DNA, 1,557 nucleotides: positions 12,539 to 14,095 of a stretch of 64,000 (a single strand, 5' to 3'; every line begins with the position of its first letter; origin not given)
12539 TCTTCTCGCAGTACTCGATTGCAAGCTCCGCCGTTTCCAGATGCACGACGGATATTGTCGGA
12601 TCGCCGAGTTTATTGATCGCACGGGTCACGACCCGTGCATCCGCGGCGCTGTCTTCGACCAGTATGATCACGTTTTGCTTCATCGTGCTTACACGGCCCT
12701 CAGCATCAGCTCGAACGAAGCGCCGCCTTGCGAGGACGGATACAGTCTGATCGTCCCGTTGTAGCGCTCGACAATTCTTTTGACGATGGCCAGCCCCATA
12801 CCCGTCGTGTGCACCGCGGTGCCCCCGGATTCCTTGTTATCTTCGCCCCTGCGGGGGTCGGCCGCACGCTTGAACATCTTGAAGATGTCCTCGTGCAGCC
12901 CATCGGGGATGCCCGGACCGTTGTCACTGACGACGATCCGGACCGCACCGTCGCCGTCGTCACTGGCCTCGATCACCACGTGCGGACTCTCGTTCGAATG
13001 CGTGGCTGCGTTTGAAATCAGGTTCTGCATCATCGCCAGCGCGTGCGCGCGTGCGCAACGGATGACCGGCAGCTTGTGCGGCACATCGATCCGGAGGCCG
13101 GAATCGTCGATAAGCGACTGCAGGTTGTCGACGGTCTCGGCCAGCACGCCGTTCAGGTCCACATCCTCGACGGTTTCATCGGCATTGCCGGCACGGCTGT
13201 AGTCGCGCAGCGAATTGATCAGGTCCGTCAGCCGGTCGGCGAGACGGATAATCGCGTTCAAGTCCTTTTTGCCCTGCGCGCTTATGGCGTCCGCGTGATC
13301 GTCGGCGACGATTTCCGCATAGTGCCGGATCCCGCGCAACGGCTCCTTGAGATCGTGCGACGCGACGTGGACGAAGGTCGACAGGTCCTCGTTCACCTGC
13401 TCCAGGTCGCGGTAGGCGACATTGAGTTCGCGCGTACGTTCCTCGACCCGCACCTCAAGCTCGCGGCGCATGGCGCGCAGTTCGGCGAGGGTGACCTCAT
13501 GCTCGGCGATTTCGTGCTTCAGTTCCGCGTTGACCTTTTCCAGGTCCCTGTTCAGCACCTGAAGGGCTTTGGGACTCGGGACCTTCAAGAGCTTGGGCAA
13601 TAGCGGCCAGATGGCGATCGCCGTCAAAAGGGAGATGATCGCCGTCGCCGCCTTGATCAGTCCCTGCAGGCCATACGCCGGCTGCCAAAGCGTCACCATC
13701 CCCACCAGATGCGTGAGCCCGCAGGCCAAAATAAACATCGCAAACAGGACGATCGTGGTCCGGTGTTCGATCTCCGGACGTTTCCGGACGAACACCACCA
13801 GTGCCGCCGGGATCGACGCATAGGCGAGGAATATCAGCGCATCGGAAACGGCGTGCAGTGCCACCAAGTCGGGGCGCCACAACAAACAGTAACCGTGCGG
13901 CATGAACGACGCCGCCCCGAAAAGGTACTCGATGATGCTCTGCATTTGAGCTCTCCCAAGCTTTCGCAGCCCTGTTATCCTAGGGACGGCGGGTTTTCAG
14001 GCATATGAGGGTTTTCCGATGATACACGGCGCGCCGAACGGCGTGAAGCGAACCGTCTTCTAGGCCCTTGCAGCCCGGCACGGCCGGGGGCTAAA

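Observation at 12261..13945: Histidine kinase whose membrane domain matches the plant ethylene-binding domain, Cu-ligand residues included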

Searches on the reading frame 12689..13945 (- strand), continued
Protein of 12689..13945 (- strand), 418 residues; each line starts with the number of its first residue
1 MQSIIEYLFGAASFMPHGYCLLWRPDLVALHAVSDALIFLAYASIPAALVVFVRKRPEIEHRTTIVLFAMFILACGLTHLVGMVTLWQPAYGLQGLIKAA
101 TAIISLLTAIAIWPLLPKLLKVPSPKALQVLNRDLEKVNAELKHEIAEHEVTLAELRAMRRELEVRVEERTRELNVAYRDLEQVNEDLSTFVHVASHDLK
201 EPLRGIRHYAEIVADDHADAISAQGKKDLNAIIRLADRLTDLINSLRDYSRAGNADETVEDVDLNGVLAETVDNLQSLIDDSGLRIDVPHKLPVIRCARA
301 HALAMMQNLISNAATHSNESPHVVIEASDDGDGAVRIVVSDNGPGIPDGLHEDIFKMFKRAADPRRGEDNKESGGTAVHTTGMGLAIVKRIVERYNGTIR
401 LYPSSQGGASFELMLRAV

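Call 36: predict_structure(alignment_id=A1)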
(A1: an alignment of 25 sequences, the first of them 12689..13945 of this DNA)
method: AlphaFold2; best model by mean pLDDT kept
length: 418 residues; sequences in the alignment: 25
mean_pLDDT: 83.1   pTM: 0.56
mean pLDDT of the five models: 83.1, 82.7, 82.1, 79.0, 76.9
residues with pLDDT >= 90: 104; 70-90: 268; 50-70: 34; < 50: 12
segments of 3 or more residues with pLDDT < 50: 367-377
pLDDT, mean of each block of 10 residues (from residue 1): 58 60 77 88 90 86 88 90 82 82 86 81 75 84 87 89 90 83 82 85 90 88 87 86 86 77 93 90 90 90 92 80 91 88 85 83 51 49 88 90 88 84
secondary structure, 60 per line:
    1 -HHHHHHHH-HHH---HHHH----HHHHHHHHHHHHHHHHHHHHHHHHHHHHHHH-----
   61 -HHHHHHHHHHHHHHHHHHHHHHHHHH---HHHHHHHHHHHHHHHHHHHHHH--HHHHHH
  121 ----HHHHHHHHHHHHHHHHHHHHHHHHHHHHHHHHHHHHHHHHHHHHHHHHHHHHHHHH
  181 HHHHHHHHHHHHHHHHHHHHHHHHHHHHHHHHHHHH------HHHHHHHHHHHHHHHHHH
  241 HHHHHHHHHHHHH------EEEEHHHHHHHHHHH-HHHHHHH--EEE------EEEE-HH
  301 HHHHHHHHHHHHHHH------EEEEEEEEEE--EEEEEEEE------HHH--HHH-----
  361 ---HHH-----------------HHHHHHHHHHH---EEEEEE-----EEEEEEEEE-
elements in order: H2-9 H17-20 H25-55 H62-87 H91-112 H115-120 H125-216 H223-253 E260-263 H264-274 H276-282 E285-287 E294-297 H299-315 E322-331 E334-341 H384-394 E398-403 E409-417

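Call 50: search_protein_families(library=pfam, proteins=[L012:10001-11806:+, L019:10001-11881:+, L033:10001-12589:+, L034:5611-7473:+, L038:2175-3137:+, L049:9977-10933:+, L014:10001-11494:+, L021:1815-3392:+, L046:9992-12367:+], max_evalue=0.00001)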
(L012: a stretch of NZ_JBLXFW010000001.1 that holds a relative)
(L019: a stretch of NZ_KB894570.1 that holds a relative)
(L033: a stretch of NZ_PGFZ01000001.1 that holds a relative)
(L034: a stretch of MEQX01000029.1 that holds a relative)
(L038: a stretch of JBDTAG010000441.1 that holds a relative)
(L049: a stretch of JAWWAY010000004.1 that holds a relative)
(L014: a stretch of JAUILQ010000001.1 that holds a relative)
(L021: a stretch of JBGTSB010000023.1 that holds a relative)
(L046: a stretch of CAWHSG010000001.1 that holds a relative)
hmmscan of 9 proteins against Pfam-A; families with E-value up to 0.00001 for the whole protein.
L012:10001-11806:+ (602 aa): 6 families
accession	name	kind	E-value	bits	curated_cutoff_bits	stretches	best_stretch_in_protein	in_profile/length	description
PF25487.1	ETR1_N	-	2.1e-30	105.3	27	1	27-124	2-97/97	Ethylene receptor 1-like, N-terminal domain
PF07536.20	HWE_HK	-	2.9e-24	86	22.8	1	413-494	1-82/83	HWE histidine kinase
PF08448.16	PAS_4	-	6.3e-19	68.7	23.1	2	171-271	8-108/110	PAS fold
PF00989.32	PAS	-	5.3e-08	33.3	22.6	0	194-268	38-113/113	PAS fold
PF13426.13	PAS_9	-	4.4e-06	27.4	27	0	323-398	27-102/103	PAS domain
PF07568.18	HisKA_2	-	7.5e-06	26.4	22.3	0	413-463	1-53/76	Histidine kinase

L019:10001-11881:+ (627 aa): 5 families
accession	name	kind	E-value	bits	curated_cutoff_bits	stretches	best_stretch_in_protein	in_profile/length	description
PF25487.1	ETR1_N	-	1.1e-31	109.4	27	1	27-123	2-96/97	Ethylene receptor 1-like, N-terminal domain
PF07536.20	HWE_HK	-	1.4e-26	93.4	22.8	1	424-506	1-83/83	HWE histidine kinase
PF08448.16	PAS_4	-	3.1e-26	92.2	23.1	2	311-412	3-109/110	PAS fold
PF13426.13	PAS_9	-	4.6e-09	36.9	27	0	208-282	20-102/103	PAS domain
PF00989.32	PAS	-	5.8e-06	26.7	22.6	0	338-408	41-113/113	PAS fold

L033:10001-12589:+ (863 aa): 8 families
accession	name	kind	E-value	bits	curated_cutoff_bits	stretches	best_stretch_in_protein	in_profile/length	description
PF00563.25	EAL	-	3.7e-77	259.3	31.3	1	612-845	3-236/236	EAL domain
PF00990.26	GGDEF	-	2.9e-45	154.4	23.8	1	428-590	1-160/161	Diguanylate cyclase, GGDEF domain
PF25487.1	ETR1_N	-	5.7e-32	110.3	27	1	27-120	2-95/97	Ethylene receptor 1-like, N-terminal domain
PF08447.18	PAS_3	-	3.9e-27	94.8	25.6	2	204-282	2-81/89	PAS fold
PF13426.13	PAS_9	-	2.8e-17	63.3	27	1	314-416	2-103/103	PAS domain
PF00989.32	PAS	-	1.8e-14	54.1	22.6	1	314-413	12-112/113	PAS fold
PF13188.13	PAS_8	-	1.5e-09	37.9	21.8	0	311-352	9-47/65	PAS domain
PF08448.16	PAS_4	-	3.6e-06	27.6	23.1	0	314-418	6-109/110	PAS fold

L034:5611-7473:+ (621 aa): 7 families
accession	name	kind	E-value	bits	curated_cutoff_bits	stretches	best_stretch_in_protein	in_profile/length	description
PF25487.1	ETR1_N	-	3.5e-37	127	27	1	27-122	2-97/97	Ethylene receptor 1-like, N-terminal domain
PF13426.13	PAS_9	-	2.4e-24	86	27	2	191-294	3-103/103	PAS domain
PF00989.32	PAS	-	7.4e-23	81.2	22.6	2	180-292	2-113/113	PAS fold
PF08448.16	PAS_4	-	1.7e-19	70.5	23.1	2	188-297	4-110/110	PAS fold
PF13188.13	PAS_8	-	7.7e-16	57.8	21.8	1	309-369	3-61/65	PAS domain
PF08447.18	PAS_3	-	2.6e-10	40.8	25.6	1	334-410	5-85/89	PAS fold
PF13185.12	GAF_2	-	2.7e-07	31.3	28.6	1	497-581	43-121/136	GAF domain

L038:2175-3137:+ (321 aa): 2 families
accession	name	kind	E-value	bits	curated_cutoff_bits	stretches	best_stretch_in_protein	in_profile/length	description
PF00990.26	GGDEF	-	6.2e-46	156.5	23.8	1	163-316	1-161/161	Diguanylate cyclase, GGDEF domain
PF25487.1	ETR1_N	-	1.7e-28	99.1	27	1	26-121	2-97/97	Ethylene receptor 1-like, N-terminal domain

L049:9977-10933:+ (319 aa): 3 families
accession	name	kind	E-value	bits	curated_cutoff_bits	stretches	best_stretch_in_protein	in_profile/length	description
PF00990.26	GGDEF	-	1.3e-47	162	23.8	1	161-314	1-161/161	Diguanylate cyclase, GGDEF domain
PF25487.1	ETR1_N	-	5e-31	107.3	27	1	24-119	2-97/97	Ethylene receptor 1-like, N-terminal domain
PF22335.1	Cas10-Cmr2_palm2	-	6e-06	26.8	27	0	238-316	56-133/133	Cas10/Cmr2, second palm domain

L014:10001-11494:+ (498 aa): 3 families
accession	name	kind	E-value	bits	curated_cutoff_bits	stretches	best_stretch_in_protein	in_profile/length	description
PF25487.1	ETR1_N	-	4.2e-30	104.3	27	1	27-124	2-97/97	Ethylene receptor 1-like, N-terminal domain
PF07536.20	HWE_HK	-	3.5e-24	85.8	22.8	1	297-378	1-82/83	HWE histidine kinase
PF08448.16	PAS_4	-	1.9e-08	34.9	23.1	1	206-286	30-110/110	PAS fold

L021:1815-3392:+ (526 aa): 7 families
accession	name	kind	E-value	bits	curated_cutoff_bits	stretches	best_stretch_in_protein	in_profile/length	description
PF25487.1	ETR1_N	-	1.2e-34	118.9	27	1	27-122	2-97/97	Ethylene receptor 1-like, N-terminal domain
PF02518.31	HATPase_c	-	7.8e-17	62.2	26.4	1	380-502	2-109/111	Histidine kinase-, DNA gyrase B-, and HSP90-like ATPase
PF13426.13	PAS_9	-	1e-10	42.2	27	1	157-255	1-103/103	PAS domain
PF00989.32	PAS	-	1.5e-07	31.9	22.6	1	148-250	2-110/113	PAS fold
PF00512.31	HisKA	-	1.5e-07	31.8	26.9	1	273-335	3-63/66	His Kinase A (phospho-acceptor) domain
PF13188.13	PAS_8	-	9.9e-07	28.9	21.8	1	149-201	3-52/65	PAS domain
PF08448.16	PAS_4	-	3.3e-06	27.7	23.1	0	155-257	3-109/110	PAS fold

L046:9992-12367:+ (792 aa): 8 families
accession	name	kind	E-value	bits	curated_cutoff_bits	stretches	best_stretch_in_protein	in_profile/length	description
PF25487.1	ETR1_N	-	1e-40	138.3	27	1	27-122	2-97/97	Ethylene receptor 1-like, N-terminal domain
PF08447.18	PAS_3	-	2.2e-34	118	25.6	2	291-377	2-89/89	PAS fold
PF02518.31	HATPase_c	-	1.6e-29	103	26.4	1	515-628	1-108/111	Histidine kinase-, DNA gyrase B-, and HSP90-like ATPase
PF00512.31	HisKA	-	6.6e-25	87.4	26.9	1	404-468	2-66/66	His Kinase A (phospho-acceptor) domain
PF00072.30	Response_reg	-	1.1e-14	54.9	30.2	1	651-767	1-110/111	Response regulator receiver domain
PF08448.16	PAS_4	-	6.2e-13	49.4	23.1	1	289-385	16-110/110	PAS fold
PF13426.13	PAS_9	-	4.4e-09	37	27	1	280-382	4-103/103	PAS domain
PF00989.32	PAS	-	3e-07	30.9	22.6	0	269-380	3-113/113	PAS fold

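Call 70: fold_search(model_id=the predicted structure, library=pdb)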
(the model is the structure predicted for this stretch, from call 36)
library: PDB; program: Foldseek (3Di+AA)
matches with E <= 10: 329; with E <= 0.001: 268
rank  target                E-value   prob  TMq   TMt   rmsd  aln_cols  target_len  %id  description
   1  8upk_A                3.3e-14  1.00  0.37  0.22   9.3       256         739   31  Pr/Pfr heterodimer (hybrid) state of Stigmatella aurantiaca bacteriophytochrome 2 (released 2024-09-25)
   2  6rh0_B                5.4e-14  1.00  0.39  0.64   7.6       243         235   26  Revisiting pH-gated conformational switch. Complex HK853-RR468 pH 5.5 (released 2020-02-19)
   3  3dge_A                1.7e-13  1.00  0.38  0.63   7.9       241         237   25  Structure of a histidine kinase-response regulator complex reveals insights into Two-component signaling and a novel c (released 2009-07-07)
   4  4jav_A                3.1e-13  1.00  0.36  0.59  11.1       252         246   26  Structural basis of a rationally rewired protein-protein interface (HK853wt and RR468mutant V13P, L14I, I17M and N21V) (released 2013-09-04)
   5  9jfj_A                3.9e-13  1.00  0.45  0.78   4.1       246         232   23  Crystal structure of the cytoplasmic domain of ZraS in ADP-bound form (released 2025-03-26)
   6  6rgy_B                5.1e-13  1.00  0.38  0.64   7.6       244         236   25  Revisiting pH-gated conformational switch. Complex HK853-RR468 pH 7.5 (released 2020-02-19)
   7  6rfv_B                5.6e-13  1.00  0.39  0.65   7.7       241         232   25  Revisiting pH-gated conformational switch. Complex HK853-RR468 pH 7 (released 2020-02-19)
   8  6rgz_A                6.5e-13  1.00  0.39  0.65   7.7       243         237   26  Revisiting pH-gated conformational switch. Complex HK853-RR468 pH 6.5 (released 2020-02-19)
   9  9jfj_C                7.2e-13  1.00  0.43  0.74   6.2       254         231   23  Crystal structure of the cytoplasmic domain of ZraS in ADP-bound form (released 2025-03-26)
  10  5lfk_B                7.5e-13  1.00  0.35  0.58   9.1       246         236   25  Crystal structure of CpxAHDC (hemiphosphorylated form) (released 2017-06-07)
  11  6rgy_A                8.7e-13  1.00  0.38  0.64   7.7       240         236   26  Revisiting pH-gated conformational switch. Complex HK853-RR468 pH 7.5 (released 2020-02-19)
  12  6rh7_A                9.2e-13  1.00  0.38  0.63   8.1       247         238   26  Revisiting pH-gated conformational switch. Complex HK853 mutant H260A -RR468 mutant D53A pH 7.5 (released 2020-02-19)
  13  4kp4_A                9.2e-13  1.00  0.33  0.58   9.5       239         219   27  Deciphering cis-trans directionality and visualizing autophosphorylation in histidine kinases. (released 2014-02-12)
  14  4biw_B                9.7e-13  1.00  0.35  0.57   9.2       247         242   25  Crystal structure of CpxAHDC (hexagonal form) (released 2014-02-12)
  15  6rh8_A                1.0e-12  1.00  0.38  0.63   7.7       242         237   26  Revisiting pH-gated conformational switch. Complex HK853 mutant H260A -RR468 mutant D53A pH 5.3 (released 2020-02-19)
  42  8f71_B                1.2e-11  1.00  0.39  0.80   3.4       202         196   27  Crystal structure of the histidine kinase domain of bacteriophytochrome RpBphP2 (released 2023-11-22)
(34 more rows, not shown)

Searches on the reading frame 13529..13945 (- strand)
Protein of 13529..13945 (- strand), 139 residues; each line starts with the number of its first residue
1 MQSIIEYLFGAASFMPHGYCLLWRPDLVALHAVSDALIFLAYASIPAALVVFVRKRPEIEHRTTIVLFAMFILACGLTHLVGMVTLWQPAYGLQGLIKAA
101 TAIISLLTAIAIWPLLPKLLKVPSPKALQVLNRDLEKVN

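Call 13: search_solved_structures(query=window:13529-13945:-, max_evalue=10)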
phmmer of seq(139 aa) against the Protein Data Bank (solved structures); distinct sequences matched with E-value up to 10: 0.

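Call 15: search_dna_similar(query=window:13529-13945:-, collection=plasmids, mode=protein, max_rows=40)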
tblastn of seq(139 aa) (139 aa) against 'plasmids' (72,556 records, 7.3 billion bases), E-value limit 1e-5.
Records with a match: 19; places in all: 23; records where one place covers at least 80% of the query: 1.
Best place of each record, by identity: 60-80% 1; <60% 18.
By first word of the organism name: Azospirillum 7; Acaryochloris 3; Rhodovastum 2; Novosphingobium 2; Kovacikia 1; Blastomonas 1; Rhizobium 1; Eleftheria 1; Pseudanabaena 1.
By predicted mobility (MOB-suite, as given by PLSDB): non-mobilizable 11; mobilizable 5; conjugative 3.
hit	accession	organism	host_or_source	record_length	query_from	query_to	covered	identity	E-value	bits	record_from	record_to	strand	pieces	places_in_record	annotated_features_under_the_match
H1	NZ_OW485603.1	Rhodovastum atsumiense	-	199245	2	137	98%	47.1%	1e-19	90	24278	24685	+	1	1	PAS domain-containing protein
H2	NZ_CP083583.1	Kovacikia minuta CCNUW1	cell culture,fresh water lake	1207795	1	95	68%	51.6%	2e-23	100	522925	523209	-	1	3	record has no annotation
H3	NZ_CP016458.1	Blastomonas sp. RAC04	Microbial isolate,Algal phycosphere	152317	13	91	57%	60.8%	2e-23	101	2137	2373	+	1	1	sensor histidine kinase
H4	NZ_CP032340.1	Azospirillum brasilense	soil sample,Agricultural field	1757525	5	95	65%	48.4%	5e-22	97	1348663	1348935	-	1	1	none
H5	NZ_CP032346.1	Azospirillum brasilense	soil sample,Agricultural field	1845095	5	95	65%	48.4%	8e-22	97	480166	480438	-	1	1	record has no annotation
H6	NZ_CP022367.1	Azospirillum sp. TSH58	single cell,paddy soils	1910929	5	95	65%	48.4%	8e-22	97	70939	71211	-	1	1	record has no annotation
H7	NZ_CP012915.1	Azospirillum brasilense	Digitaria eriantha,microbe,root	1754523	5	95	65%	48.4%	1e-21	96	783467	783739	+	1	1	none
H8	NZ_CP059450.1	Azospirillum brasilense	Prokaryotes,soil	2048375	5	95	65%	48.4%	1e-21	96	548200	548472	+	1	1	none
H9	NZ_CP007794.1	Azospirillum argentinense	Triticum aestivum L.,Root,wheat ...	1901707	5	95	65%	48.4%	1e-21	96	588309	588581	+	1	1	record has no annotation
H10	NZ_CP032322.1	Azospirillum argentinense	soil sample,Agricultural field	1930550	5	95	65%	48.4%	1e-21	96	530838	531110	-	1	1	record has no annotation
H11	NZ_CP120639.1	Rhizobium sp. 32-5/1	Vicia cracca,cell cilture,root nodule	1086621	1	95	68%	46.3%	3e-24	103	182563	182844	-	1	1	record has no annotation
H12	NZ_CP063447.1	Novosphingobium sp. ES2-1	mixed culture,activated sludge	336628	16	95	58%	55.0%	1e-22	99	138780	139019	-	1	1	ATP-binding protein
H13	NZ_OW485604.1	Rhodovastum atsumiense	-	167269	16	95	58%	55.0%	3e-22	98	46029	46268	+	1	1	PAS domain S-box protein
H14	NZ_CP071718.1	Acaryochloris sp. 'Moss Beach'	culture,intertidal zone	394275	3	95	67%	46.2%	1e-20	93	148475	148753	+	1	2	hypothetical protein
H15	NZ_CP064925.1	Acaryochloris marina S15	cell culture,surface of Pikea pinnata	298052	3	95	67%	46.2%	2e-20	92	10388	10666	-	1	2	GAF domain-containing hybrid sensor histidine kinase/response ...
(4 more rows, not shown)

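Call 17: get_annotated_region(hit=H7, flank=4000)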
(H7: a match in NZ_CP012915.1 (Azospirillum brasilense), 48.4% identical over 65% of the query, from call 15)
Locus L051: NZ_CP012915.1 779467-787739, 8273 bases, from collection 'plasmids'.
description: Azospirillum brasilense strain Sp 7 plasmid ABSP7_p1, complete sequence
organism: Azospirillum brasilense (NCBI taxid 192)
taxonomy: Bacteria; Pseudomonadota; Alphaproteobacteria; Rhodospirillales; Azospirillaceae; Azospirillum; Azospirillum brasilense
host: -; source: Digitaria eriantha,microbe,root; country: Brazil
typing (MOB-suite, as given by PLSDB): non-mobilizable; replicon rep_cluster_622
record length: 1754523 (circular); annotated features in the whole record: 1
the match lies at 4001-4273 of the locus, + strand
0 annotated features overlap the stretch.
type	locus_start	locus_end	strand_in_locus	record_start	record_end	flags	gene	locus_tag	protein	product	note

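Call 34: search_protein_representatives(protein=window:13556-13945:-)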
Query: 130 residues. Proteins with E-value up to 0.001 (for the whole library): 8573; up to 1e-10: 6055; up to 1e-30: 799. The best 150 are listed.
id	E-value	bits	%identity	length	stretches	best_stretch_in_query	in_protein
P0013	5.0e-59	214.2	74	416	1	1-129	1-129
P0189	4.7e-51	188.4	68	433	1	2-129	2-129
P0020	7.1e-51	187.8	65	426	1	2-128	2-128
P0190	5.5e-50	185.0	64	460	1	1-129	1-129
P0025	8.7e-50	184.3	66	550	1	3-128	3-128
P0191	3.4e-49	182.4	68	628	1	3-127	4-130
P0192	9.7e-49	180.9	64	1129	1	1-128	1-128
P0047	2.6e-48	179.5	67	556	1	3-128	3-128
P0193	3.9e-48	179.0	64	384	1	1-126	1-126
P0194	4.7e-48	178.7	64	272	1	1-129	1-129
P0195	4.8e-48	178.7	67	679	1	3-125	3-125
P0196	6.7e-48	178.2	65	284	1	2-127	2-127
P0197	6.8e-48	178.2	64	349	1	1-128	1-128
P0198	6.8e-48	178.2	67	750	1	3-129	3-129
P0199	2.7e-47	176.3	64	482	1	2-128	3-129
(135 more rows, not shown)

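Call 50: search_protein_families(library=pfam, proteins=[L051:3989-5566:+], max_evalue=0.00001)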
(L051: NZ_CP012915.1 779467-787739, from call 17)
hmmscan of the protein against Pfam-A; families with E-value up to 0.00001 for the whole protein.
L051:3989-5566:+ (525 aa): 4 families
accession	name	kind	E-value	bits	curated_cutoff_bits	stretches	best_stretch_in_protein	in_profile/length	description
PF25487.1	ETR1_N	-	9.7e-39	132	27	1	27-122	2-97/97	Ethylene receptor 1-like, N-terminal domain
PF02518.31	HATPase_c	-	4e-22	79.2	26.4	1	391-513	2-110/111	Histidine kinase-, DNA gyrase B-, and HSP90-like ATPase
PF08448.16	PAS_4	-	3.7e-15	56.5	23.1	1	155-266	3-110/110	PAS fold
PF00512.31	HisKA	-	1.8e-10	41.2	26.9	1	280-347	2-64/66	His Kinase A (phospho-acceptor) domain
